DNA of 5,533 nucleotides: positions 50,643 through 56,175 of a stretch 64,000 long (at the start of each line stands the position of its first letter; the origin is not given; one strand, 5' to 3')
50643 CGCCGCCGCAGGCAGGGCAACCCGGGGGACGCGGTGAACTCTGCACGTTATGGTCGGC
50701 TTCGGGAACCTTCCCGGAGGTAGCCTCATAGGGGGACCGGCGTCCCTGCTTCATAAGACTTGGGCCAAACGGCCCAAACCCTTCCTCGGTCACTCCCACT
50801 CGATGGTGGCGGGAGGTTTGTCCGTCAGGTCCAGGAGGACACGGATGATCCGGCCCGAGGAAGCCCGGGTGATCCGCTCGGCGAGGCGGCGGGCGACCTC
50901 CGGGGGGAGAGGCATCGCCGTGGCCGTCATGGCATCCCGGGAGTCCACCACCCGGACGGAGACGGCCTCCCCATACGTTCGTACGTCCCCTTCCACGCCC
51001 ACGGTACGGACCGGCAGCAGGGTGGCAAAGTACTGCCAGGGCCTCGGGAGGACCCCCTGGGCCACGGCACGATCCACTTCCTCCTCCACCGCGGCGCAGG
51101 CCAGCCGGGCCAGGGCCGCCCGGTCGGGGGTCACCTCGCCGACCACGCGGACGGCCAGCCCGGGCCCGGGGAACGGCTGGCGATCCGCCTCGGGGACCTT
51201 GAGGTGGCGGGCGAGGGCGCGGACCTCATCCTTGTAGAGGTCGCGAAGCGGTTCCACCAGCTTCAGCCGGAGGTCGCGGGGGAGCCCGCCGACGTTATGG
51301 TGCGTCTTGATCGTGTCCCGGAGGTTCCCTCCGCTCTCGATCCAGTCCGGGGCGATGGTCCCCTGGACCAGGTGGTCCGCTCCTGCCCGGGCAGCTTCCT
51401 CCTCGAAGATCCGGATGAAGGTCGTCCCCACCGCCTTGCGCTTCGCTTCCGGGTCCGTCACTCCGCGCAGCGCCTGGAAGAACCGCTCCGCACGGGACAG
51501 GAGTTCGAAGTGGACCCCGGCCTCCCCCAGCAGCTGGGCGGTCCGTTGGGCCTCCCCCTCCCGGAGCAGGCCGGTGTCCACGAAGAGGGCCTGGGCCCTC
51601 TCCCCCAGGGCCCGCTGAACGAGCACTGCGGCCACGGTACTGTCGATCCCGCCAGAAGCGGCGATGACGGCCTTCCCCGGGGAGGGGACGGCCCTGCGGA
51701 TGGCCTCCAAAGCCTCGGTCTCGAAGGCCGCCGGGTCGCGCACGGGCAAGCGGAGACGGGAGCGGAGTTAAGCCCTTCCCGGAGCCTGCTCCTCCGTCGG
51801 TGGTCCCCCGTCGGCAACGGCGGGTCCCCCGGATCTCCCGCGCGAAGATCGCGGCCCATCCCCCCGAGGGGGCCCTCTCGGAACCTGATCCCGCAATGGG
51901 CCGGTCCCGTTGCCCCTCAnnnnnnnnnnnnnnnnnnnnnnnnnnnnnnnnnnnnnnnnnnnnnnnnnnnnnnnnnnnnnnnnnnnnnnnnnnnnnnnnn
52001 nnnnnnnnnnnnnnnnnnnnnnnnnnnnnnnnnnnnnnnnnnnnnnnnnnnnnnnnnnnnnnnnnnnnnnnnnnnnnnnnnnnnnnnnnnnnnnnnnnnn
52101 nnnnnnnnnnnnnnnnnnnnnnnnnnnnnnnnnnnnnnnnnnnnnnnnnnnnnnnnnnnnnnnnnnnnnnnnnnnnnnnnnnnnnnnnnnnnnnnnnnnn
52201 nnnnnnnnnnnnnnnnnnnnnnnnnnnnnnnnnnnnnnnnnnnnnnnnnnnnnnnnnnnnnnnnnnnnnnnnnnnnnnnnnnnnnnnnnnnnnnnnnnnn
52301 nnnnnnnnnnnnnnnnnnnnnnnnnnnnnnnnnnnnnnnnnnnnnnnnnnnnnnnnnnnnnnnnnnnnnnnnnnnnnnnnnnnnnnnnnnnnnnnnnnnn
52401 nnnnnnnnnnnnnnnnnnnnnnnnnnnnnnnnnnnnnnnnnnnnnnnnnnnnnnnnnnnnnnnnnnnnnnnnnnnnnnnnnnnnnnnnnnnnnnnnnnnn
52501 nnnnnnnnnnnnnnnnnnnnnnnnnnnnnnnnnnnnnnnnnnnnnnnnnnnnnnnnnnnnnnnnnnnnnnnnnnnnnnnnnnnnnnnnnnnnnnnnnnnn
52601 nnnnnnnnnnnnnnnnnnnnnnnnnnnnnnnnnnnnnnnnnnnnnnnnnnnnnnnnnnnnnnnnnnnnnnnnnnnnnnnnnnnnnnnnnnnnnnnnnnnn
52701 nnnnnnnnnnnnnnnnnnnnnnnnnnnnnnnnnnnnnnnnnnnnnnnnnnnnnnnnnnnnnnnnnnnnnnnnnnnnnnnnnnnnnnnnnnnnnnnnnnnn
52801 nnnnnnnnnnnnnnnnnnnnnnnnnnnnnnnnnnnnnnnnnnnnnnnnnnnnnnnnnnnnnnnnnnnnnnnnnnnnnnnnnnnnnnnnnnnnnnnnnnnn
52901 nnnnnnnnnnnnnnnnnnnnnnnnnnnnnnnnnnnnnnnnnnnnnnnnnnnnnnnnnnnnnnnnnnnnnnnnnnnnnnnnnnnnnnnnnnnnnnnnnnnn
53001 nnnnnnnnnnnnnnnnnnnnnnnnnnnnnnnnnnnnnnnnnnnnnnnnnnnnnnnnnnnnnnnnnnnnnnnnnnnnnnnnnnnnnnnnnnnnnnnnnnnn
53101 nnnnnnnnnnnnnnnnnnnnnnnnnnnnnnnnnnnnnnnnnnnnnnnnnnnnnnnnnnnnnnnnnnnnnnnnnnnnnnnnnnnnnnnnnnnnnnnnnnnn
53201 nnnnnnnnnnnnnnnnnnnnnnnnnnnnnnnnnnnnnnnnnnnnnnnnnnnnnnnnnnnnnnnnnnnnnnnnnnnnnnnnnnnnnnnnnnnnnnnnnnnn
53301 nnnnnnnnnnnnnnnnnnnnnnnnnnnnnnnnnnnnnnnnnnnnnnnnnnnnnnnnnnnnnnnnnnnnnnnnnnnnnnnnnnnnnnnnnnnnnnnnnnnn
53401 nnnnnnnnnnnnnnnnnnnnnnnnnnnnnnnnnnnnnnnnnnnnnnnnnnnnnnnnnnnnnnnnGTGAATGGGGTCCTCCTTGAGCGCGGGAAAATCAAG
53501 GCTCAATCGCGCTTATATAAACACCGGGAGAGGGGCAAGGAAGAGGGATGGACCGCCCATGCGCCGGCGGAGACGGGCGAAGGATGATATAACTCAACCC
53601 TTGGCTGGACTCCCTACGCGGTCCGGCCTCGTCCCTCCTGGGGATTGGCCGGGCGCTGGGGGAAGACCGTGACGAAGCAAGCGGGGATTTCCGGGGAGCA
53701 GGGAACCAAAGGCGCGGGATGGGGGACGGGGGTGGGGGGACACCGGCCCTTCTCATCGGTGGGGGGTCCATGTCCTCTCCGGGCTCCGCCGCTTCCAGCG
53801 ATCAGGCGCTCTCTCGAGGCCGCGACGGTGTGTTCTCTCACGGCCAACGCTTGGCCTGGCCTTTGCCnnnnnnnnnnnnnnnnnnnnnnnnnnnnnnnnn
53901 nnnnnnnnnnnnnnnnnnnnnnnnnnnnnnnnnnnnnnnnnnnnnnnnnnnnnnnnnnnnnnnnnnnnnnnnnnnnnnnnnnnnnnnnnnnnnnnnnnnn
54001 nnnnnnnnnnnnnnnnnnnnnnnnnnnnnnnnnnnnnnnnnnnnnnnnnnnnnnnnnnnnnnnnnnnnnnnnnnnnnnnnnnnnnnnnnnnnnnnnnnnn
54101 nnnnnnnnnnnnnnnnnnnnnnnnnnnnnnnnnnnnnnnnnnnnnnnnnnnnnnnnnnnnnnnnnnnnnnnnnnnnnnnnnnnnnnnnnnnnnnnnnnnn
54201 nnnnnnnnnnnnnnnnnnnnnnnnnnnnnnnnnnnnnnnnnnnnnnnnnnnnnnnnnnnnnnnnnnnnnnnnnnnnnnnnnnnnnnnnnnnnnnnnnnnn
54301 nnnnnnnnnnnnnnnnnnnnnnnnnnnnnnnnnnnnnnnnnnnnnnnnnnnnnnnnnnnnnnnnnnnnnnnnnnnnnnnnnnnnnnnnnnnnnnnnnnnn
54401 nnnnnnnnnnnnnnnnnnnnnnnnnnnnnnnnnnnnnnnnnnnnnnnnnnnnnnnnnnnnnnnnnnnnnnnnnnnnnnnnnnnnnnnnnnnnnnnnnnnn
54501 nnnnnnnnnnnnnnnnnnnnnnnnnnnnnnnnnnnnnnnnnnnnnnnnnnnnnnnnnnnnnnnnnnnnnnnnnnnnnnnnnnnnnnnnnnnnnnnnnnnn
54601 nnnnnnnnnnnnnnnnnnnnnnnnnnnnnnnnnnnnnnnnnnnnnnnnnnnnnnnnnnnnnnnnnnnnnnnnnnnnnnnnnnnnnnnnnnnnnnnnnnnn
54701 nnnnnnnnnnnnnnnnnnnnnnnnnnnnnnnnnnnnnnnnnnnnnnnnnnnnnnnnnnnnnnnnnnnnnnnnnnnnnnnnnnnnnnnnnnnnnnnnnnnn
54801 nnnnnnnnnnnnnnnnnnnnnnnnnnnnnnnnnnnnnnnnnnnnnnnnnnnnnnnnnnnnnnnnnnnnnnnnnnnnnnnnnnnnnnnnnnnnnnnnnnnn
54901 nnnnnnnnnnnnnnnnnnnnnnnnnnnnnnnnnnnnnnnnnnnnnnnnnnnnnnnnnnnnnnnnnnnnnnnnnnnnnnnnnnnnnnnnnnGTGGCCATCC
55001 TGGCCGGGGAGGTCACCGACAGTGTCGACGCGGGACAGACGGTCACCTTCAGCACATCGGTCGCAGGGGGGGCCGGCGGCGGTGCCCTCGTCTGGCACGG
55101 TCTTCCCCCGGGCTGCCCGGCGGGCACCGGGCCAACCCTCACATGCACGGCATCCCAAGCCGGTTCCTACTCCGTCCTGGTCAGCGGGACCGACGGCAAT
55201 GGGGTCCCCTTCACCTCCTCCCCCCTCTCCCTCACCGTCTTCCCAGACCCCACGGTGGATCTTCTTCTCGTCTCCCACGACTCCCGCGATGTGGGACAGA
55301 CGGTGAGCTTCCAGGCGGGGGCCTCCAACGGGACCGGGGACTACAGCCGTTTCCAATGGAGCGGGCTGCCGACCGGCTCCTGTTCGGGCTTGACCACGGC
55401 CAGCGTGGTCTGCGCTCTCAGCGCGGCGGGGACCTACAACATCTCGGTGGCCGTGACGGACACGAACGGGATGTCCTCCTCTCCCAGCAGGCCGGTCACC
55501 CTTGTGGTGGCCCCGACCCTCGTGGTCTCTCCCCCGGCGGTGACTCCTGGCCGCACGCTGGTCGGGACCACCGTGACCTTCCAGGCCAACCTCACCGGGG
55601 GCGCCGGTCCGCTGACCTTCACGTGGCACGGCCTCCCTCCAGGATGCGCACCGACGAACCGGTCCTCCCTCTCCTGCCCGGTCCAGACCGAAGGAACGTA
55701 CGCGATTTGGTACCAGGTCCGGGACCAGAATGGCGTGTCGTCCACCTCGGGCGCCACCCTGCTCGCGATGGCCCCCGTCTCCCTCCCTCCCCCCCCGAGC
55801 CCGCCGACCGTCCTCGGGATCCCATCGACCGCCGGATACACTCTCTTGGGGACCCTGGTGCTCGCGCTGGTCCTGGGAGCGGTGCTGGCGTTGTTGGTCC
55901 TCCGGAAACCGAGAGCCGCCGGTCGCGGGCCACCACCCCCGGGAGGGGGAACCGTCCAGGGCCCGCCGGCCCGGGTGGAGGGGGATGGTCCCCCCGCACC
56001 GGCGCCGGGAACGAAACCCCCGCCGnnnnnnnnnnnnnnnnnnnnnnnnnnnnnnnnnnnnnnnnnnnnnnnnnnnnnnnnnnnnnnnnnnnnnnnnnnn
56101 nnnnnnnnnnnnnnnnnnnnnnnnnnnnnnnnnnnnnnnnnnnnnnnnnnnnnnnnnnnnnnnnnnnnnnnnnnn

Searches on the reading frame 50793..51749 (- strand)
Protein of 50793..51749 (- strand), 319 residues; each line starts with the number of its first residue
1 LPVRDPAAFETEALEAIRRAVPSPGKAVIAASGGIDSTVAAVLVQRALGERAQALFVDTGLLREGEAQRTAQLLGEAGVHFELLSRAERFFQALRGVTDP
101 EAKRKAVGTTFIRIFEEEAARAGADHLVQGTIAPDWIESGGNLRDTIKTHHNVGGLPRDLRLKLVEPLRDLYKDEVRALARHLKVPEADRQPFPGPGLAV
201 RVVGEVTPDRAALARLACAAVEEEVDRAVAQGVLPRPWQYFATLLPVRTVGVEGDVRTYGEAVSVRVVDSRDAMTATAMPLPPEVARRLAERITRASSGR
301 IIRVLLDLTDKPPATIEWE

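Call 60: search_protein_families(library=pfam, proteins=[window:50793-51749:-], max_evalue=0.001)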
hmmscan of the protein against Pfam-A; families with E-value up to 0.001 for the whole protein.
window:50793-51749:- (319 aa): 3 families
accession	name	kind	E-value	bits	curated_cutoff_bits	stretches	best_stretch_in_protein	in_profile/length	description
PF00958.27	GMP_synt_C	-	3.5e-27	94.7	27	1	232-318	7-92/92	GMP synthase C terminal domain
PF02540.23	NAD_synthase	-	4.5e-09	36.2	21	1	26-82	20-77/242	NAD synthase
PF06508.19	QueC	-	4.8e-05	23.4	22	0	26-84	1-58/210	Queuosine biosynthesis protein QueC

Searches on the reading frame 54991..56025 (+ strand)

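Call 60: search_protein_families(library=pfam, proteins=[window:54991-56025:+], max_evalue=0.001)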
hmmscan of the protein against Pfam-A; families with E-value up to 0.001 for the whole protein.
window:54991-56025:+ (345 aa): 3 families
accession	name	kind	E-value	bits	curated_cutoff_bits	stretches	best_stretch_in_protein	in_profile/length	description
PF00801.26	PKD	-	2.5e-12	47.1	23.5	2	10-71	9-70/80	PKD domain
PF18911.6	PKD_4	-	2.3e-07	31.2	27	1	97-170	12-82/85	PKD domain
PF16403.11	Bact_surface_Ig-like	-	8.7e-06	26.1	27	0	231-253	43-65/71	Bacterial surface protein, Ig-like domain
